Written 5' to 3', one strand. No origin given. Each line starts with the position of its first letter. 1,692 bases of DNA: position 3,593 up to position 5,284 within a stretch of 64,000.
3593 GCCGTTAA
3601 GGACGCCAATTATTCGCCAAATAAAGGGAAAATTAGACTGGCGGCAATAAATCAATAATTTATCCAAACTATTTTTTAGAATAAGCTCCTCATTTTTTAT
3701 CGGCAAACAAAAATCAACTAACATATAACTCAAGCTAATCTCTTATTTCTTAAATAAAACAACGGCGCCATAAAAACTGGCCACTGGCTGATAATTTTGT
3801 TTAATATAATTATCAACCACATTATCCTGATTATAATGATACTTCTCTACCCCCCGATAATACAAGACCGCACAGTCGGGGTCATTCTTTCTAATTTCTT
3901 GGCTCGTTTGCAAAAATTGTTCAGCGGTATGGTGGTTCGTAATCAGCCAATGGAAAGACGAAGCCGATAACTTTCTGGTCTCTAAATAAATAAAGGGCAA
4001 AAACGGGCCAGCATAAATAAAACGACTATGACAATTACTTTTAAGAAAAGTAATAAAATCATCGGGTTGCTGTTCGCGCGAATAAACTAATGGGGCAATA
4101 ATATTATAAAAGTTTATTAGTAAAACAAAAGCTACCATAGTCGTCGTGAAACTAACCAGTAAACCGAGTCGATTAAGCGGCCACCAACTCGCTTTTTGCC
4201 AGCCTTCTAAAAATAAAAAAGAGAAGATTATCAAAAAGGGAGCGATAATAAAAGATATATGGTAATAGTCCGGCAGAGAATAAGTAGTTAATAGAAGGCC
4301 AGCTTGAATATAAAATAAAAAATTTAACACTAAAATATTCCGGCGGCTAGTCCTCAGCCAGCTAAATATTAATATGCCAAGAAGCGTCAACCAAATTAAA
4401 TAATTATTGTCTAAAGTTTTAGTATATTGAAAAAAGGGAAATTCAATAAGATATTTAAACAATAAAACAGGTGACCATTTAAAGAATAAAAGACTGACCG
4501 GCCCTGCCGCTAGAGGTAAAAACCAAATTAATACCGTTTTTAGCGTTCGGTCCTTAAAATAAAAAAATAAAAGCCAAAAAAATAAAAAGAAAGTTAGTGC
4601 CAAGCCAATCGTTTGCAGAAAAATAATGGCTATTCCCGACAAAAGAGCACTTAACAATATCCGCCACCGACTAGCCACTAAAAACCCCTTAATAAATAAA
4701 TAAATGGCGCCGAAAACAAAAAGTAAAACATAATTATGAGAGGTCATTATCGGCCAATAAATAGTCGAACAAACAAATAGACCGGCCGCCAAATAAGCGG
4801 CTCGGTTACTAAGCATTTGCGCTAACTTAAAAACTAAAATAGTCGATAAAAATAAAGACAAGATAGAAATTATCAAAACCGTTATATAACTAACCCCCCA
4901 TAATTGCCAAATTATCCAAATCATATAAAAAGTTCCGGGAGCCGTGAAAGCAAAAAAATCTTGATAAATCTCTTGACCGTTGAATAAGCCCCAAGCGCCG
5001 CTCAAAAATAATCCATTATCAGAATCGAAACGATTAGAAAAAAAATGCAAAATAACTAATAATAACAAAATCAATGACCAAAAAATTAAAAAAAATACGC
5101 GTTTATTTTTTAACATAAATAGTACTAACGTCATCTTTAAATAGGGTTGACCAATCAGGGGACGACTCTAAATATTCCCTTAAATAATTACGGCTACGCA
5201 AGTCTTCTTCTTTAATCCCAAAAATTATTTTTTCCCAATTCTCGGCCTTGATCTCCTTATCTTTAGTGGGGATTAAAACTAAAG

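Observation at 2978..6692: Lipid-linked glycosylation module (Dpm1-like GT2 plus two large GT-C/Wzy-like polytopic proteins) directly next to the pilin array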

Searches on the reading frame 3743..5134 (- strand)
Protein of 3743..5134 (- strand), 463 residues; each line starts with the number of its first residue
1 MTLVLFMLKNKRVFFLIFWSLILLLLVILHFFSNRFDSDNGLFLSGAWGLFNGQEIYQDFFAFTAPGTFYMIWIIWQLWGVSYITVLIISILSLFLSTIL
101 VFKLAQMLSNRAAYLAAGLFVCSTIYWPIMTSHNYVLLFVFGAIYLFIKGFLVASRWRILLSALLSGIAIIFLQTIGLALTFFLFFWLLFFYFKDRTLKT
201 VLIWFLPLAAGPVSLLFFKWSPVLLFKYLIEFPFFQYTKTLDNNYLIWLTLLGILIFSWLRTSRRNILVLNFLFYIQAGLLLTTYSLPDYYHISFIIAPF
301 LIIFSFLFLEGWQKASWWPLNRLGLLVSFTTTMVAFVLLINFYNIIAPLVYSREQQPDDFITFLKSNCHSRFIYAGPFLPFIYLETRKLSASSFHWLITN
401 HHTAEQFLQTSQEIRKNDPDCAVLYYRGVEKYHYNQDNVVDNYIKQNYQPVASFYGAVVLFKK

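Call 3: search_protein_families(library=pfam, proteins=[window:3743-5134:-], max_evalue=0.1)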
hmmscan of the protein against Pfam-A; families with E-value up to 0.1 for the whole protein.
window:3743-5134:- (463 aa): 1 family
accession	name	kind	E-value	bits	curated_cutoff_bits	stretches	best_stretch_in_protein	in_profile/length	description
PF13231.12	PMT_2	-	5.2e-05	23.9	26.1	1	65-210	3-150/160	Dolichyl-phosphate-mannose-protein mannosyltransferase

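Call 4: search_protein_families(library=ncbifam, proteins=[window:3743-5134:-], max_evalue=0.1)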
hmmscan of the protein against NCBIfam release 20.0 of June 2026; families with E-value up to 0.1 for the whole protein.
window:3743-5134:- (463 aa): 0 families

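Call 6: find_homologous_proteins(query=window:3743-5134:-)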
Query window:3743-5134:- (463 aa): 10 proteins with E <= 0.001 among 8000 candidates.
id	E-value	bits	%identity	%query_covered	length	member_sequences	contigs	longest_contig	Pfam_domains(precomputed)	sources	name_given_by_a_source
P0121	7.6e-272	920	91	99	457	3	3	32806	-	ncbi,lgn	-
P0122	8.5e-169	581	61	99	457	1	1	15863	PF13231.13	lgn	-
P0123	1.5e-91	326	40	99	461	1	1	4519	PF13231.13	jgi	jgi:hypothetical protein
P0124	2.7e-71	259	37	93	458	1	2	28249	PF13231.13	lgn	-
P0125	5.9e-64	235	34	96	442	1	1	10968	PF13231.13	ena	-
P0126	2.6e-61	226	32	90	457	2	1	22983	PF13231.13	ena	-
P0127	7.3e-58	215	33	94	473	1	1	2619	-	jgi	jgi:hypothetical protein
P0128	7.0e-55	205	31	93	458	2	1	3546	PF13231.13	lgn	-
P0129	2.0e-48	184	28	95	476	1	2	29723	PF13231.13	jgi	jgi:hypothetical protein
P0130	1.5e-44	171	38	65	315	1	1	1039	-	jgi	jgi:hypothetical protein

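Call 23: predict_structure(alignment_id=A2)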
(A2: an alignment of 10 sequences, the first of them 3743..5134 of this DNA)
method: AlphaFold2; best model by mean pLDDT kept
length: 463 residues; sequences in the alignment: 10
mean_pLDDT: 81.2   pTM: 0.82
mean pLDDT of the five models: 81.2, 80.5, 80.2, 77.7, 77.8
residues with pLDDT >= 90: 186; 70-90: 180; 50-70: 67; < 50: 30
segments of 3 or more residues with pLDDT < 50: 1-8, 58-62, 317-319, 341-354
pLDDT, mean of each block of 10 residues (from residue 1): 40 91 92 70 84 66 65 91 90 95 95 92 81 86 96 93 93 85 94 83 92 76 71 62 75 86 83 94 80 83 88 58 55 55 46 57 93 86 87 79 86 95 88 87 96 90 96
secondary structure, 60 per line:
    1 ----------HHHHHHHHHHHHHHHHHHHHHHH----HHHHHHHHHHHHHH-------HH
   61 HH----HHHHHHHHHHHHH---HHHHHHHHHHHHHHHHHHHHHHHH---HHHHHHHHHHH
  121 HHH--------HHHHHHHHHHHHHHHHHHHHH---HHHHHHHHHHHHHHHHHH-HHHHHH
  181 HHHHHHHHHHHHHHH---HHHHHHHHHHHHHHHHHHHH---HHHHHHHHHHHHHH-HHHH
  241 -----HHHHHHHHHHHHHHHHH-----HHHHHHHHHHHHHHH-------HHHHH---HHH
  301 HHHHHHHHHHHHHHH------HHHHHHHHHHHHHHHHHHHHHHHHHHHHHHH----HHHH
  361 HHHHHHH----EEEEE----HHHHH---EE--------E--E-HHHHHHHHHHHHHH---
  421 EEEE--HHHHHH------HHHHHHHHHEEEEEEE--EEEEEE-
elements in order: H11-33 H38-51 H59-62 H67-79 H83-106 H110-123 H132-152 H156-173 H175-195 H199-218 H222-235 H237-240 H246-262 H268-282 H290-294 H298-315 H322-352 H357-367 E372-376 H381-385 H404-417 E421-424 H427-432 H439-447 E448-454 E457-462

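Call 26: fold_search(model_id=the predicted structure, library=pdb)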
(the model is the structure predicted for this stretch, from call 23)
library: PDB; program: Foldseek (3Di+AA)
matches with E <= 10: 196; with E <= 0.001: 15
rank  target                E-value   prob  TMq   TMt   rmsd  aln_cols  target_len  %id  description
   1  5f15                  2.0e-05  1.00  0.58  0.51  11.5       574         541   11  Crystal Structure of ArnT from Cupriavidus metallidurans bound to Undecaprenyl phosphate (released 2016-02-17)
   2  8age_A                3.6e-05  1.00  0.55  0.42  10.9       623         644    8  Structure of yeast oligosaccharylransferase complex with acceptor peptide bound (released 2022-12-07)
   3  9n9j_I                8.8e-05  1.00  0.49  0.35  11.8       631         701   11  Structure of a GRP94 folding intermediate engaged with a CCDC134- and FKBP11-bound secretory translocon (released 2025-11-19)
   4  7oci_F                1.1e-04  1.00  0.53  0.41  11.3       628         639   10  Cryo-EM structure of yeast Ost6p containing oligosaccharyltransferase complex (released 2022-02-16)
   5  9s6t_A                1.2e-04  1.00  0.56  0.55   7.5       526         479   14  Ternary cryo-EM structure of chicken ALG12 with Dol25-PP-GlcNAc2Man7, Dol25-P-Man, and Fab (released 2026-03-18)
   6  8b6l_I                1.3e-04  1.00  0.54  0.39  11.5       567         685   12  Subtomogram average of the human Sec61-TRAP-OSTA-translocon (released 2022-12-07)
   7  5ogl_A                1.4e-04  1.00  0.56  0.40   9.1       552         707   11  Structure of bacterial oligosaccharyltransferase PglB in complex with an acceptor peptide and an lipid-linked oligosac (released 2017-10-25)
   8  6ezn_F                1.4e-04  1.00  0.49  0.37  12.3       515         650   12  Cryo-EM structure of the yeast oligosaccharyltransferase (OST) complex (released 2018-01-17)
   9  5ezm                  2.2e-04  1.00  0.59  0.52  11.6       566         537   12  Crystal Structure of ArnT from Cupriavidus metallidurans in the apo state (released 2016-02-17)
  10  6gxc_A                3.4e-04  1.00  0.58  0.41   9.1       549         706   10  Bacterial oligosaccharyltransferase PglB in complex with an inhibitory peptide and a reactive lipid-linked oligosaccha (released 2018-11-14)
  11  6s7t_A                4.0e-04  1.00  0.44  0.32  10.0       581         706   12  Cryo-EM structure of human oligosaccharyltransferase complex OST-B (released 2019-12-18)
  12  3rce_A                5.0e-04  1.00  0.53  0.39  10.4       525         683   13  Bacterial oligosaccharyltransferase PglB (released 2011-06-15)
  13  8agc_A                7.9e-04  1.00  0.49  0.35   9.6       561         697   11  Structure of yeast oligosaccharylransferase complex with lipid-linked oligosaccharide and non-acceptor peptide bound (released 2022-12-07)
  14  6ftg_5                7.9e-04  1.00  0.52  0.40  13.1       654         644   12  Subtomogram average of OST-containing ribosome-translocon complexes from canine rough microsomal membranes (released 2018-03-21)
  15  6c26_A                9.0e-04  1.00  0.47  0.36  12.6       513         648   12  The Cryo-EM structure of a eukaryotic oligosaccharyl transferase complex (released 2018-01-31)
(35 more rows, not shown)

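Call 61: search_solved_structures(query=A2, max_evalue=10, show_alignments=1)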
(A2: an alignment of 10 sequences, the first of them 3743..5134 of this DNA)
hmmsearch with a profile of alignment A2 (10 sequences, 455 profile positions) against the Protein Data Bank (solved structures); distinct sequences matched with E-value up to 10: 1.
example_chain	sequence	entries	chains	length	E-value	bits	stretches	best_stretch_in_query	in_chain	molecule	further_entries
7ar7_i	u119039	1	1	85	3.1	9.9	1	331-383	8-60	At1g67350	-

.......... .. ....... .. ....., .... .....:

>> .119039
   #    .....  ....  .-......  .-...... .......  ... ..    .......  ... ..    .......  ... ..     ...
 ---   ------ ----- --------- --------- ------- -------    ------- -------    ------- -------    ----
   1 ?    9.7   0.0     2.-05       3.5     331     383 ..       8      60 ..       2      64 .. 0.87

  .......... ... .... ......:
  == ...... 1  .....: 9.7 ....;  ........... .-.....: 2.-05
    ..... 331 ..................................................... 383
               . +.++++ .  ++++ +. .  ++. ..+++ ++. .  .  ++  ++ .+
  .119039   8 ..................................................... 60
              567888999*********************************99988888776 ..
